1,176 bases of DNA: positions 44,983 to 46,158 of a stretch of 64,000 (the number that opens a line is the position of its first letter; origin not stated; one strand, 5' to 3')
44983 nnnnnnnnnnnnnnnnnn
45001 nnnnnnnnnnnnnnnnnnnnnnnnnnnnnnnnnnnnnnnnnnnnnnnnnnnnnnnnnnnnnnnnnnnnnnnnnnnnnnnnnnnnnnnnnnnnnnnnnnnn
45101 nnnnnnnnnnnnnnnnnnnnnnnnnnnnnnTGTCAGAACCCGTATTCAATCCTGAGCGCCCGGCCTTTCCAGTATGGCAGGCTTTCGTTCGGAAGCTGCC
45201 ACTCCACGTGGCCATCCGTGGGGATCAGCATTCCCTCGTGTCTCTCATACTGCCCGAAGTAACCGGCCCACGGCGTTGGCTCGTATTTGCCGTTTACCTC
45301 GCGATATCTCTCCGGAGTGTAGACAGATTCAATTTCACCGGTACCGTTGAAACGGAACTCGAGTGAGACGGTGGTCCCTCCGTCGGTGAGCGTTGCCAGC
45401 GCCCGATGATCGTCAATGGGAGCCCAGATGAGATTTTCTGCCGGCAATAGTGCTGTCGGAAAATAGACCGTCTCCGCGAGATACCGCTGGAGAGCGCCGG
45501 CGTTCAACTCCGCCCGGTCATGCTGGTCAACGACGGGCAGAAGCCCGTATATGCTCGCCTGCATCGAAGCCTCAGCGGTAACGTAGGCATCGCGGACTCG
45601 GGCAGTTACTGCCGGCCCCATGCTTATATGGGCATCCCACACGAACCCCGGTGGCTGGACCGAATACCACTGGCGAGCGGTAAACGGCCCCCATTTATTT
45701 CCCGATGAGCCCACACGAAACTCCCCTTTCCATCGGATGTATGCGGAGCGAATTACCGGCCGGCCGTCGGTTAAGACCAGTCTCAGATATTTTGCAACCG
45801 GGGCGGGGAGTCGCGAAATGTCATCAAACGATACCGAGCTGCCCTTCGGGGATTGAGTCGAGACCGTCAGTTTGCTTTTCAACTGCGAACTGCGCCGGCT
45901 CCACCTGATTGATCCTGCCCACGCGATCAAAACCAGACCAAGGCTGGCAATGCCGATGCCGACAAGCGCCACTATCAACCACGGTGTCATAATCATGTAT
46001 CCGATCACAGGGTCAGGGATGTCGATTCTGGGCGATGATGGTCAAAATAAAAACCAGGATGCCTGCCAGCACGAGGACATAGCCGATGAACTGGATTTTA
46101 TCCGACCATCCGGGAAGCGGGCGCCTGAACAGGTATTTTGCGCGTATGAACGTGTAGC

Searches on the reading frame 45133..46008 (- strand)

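Call 73: search_protein_families(library=pfam, proteins=[window:45133-46008:-], max_evalue=0.00001)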
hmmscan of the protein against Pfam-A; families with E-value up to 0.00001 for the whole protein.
window:45133-46008:- (291 aa): 2 families
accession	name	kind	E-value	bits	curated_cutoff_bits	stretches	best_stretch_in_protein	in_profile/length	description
PF21900.3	DUF6920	-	8.7e-70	235.1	27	1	66-289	2-222/222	Family of unknown function (DUF6920)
PF20181.5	DUF6544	-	3.4e-69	232.9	25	1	59-282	3-221/221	Family of unknown function (DUF6544)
